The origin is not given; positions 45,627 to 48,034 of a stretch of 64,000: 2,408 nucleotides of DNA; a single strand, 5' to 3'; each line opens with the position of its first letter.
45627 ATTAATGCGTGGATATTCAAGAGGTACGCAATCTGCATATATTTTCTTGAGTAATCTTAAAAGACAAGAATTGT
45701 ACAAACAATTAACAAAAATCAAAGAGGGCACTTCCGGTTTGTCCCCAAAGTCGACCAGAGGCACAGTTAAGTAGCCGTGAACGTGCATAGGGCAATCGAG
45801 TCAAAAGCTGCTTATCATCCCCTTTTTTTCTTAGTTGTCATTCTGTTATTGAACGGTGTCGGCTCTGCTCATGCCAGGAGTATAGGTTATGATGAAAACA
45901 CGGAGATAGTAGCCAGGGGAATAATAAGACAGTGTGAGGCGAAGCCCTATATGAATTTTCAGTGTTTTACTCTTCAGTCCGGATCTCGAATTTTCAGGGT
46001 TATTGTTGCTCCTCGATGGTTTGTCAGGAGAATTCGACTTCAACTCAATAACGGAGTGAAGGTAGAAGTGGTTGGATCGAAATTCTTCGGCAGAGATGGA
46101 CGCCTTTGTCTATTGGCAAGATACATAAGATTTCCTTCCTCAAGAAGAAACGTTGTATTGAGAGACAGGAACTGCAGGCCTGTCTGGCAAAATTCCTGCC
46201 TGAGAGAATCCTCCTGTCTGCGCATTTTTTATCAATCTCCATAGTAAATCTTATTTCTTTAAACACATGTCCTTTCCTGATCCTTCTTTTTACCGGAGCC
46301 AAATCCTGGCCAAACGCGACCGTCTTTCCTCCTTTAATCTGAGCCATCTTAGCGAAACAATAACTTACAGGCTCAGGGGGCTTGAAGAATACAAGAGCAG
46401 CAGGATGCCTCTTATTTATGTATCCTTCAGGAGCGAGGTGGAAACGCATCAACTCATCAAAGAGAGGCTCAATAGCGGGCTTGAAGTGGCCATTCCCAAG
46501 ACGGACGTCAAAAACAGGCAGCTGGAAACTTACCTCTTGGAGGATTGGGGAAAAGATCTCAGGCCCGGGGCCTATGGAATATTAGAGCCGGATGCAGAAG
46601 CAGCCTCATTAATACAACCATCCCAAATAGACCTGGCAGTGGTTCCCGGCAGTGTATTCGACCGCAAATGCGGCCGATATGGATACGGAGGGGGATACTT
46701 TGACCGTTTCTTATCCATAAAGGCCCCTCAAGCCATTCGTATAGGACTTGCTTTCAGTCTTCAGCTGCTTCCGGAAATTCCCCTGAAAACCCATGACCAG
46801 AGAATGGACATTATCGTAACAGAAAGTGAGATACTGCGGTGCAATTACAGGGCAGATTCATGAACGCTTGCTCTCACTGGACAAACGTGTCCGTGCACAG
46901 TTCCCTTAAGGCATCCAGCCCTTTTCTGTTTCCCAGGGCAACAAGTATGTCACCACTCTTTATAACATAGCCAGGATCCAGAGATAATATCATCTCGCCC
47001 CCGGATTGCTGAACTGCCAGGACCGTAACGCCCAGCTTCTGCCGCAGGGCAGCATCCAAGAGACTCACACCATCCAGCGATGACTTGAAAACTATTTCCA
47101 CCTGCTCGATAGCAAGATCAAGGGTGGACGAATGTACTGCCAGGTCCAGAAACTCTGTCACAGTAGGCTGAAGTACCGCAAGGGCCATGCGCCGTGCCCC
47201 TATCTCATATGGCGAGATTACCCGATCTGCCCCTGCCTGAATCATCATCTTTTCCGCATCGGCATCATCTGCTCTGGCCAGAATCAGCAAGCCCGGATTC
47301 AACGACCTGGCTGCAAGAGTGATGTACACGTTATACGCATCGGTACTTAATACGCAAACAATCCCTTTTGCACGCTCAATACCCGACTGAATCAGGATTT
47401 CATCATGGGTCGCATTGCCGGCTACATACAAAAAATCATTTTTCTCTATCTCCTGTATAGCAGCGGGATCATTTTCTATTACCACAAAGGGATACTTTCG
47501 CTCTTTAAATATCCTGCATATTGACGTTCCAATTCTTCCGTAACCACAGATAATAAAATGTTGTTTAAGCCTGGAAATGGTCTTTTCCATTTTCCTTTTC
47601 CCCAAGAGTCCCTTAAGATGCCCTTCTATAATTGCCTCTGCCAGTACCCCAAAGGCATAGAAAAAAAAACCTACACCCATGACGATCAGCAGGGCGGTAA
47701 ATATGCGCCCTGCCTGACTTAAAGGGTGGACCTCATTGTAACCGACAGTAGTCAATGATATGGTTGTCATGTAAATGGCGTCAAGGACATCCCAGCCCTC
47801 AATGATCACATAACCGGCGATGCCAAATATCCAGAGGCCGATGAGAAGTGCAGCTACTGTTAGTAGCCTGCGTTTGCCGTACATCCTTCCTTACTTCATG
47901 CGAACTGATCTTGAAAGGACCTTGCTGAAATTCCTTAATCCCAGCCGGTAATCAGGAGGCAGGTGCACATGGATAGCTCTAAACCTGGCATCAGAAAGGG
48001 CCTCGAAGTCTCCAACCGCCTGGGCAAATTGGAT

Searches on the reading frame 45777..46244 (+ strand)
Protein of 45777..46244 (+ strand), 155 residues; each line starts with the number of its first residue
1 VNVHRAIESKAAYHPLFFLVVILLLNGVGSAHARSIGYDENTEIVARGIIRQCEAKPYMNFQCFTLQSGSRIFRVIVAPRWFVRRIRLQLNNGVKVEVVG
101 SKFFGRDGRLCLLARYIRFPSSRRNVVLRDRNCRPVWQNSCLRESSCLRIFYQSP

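Call 7: search_protein_families(library=pfam, proteins=[window:45777-46244:+], max_evalue=0.01)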
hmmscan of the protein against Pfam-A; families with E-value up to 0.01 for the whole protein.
window:45777-46244:+ (155 aa): 0 families

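Call 66: search_protein_families(library=pfam, proteins=[window:45777-46241:+], max_evalue=1)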
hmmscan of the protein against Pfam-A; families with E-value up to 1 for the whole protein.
window:45777-46241:+ (155 aa): 0 families

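Call 68: search_protein_families(library=ncbifam, proteins=[window:45777-46241:+], max_evalue=0.001)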
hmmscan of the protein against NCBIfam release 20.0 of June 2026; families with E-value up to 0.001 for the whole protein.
window:45777-46241:+ (155 aa): 0 families

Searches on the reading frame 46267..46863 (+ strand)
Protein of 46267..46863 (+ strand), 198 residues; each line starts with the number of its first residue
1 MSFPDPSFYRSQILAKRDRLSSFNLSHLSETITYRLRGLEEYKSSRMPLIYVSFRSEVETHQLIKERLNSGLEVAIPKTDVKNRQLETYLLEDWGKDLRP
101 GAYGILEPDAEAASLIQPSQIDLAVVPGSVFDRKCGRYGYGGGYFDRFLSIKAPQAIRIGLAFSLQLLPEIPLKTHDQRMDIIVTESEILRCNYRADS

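Call 7: search_protein_families(library=pfam, proteins=[window:46267-46863:+], max_evalue=0.01)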
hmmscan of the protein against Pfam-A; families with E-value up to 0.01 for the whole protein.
window:46267-46863:+ (198 aa): 1 family
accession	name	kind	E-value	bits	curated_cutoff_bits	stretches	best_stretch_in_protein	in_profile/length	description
PF01812.26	5-FTHF_cyc-lig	-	1.2e-33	117.1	27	1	9-186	4-186/186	5-formyltetrahydrofolate cyclo-ligase family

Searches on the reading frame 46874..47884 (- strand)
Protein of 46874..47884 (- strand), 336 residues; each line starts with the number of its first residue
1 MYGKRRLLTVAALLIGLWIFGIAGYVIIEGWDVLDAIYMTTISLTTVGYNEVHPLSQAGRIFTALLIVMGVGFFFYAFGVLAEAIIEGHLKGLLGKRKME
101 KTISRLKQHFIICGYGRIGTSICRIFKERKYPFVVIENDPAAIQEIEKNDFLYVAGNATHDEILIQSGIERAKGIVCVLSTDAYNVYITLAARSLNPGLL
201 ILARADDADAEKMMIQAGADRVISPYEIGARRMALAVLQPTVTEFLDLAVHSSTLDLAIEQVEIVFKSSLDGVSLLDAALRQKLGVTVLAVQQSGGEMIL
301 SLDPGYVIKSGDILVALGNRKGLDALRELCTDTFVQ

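Call 7: search_protein_families(library=pfam, proteins=[window:46874-47884:-], max_evalue=0.01)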
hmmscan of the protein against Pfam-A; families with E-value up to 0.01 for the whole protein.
window:46874-47884:- (336 aa): 4 families
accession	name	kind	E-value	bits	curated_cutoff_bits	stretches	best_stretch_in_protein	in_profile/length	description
PF02254.24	TrkA_N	-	2.3e-33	115.4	23.8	1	110-225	1-116/116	TrkA-N domain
PF07885.22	Ion_trans_2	-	3.3e-18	65.8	22.5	1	13-86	2-78/79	Ion channel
PF02080.26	TrkA_C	-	3.3e-12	46.6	27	1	260-330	2-70/71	TrkA-C domain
PF00520.37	Ion_trans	-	0.00064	19.4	25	1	9-85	132-233/241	Ion transport protein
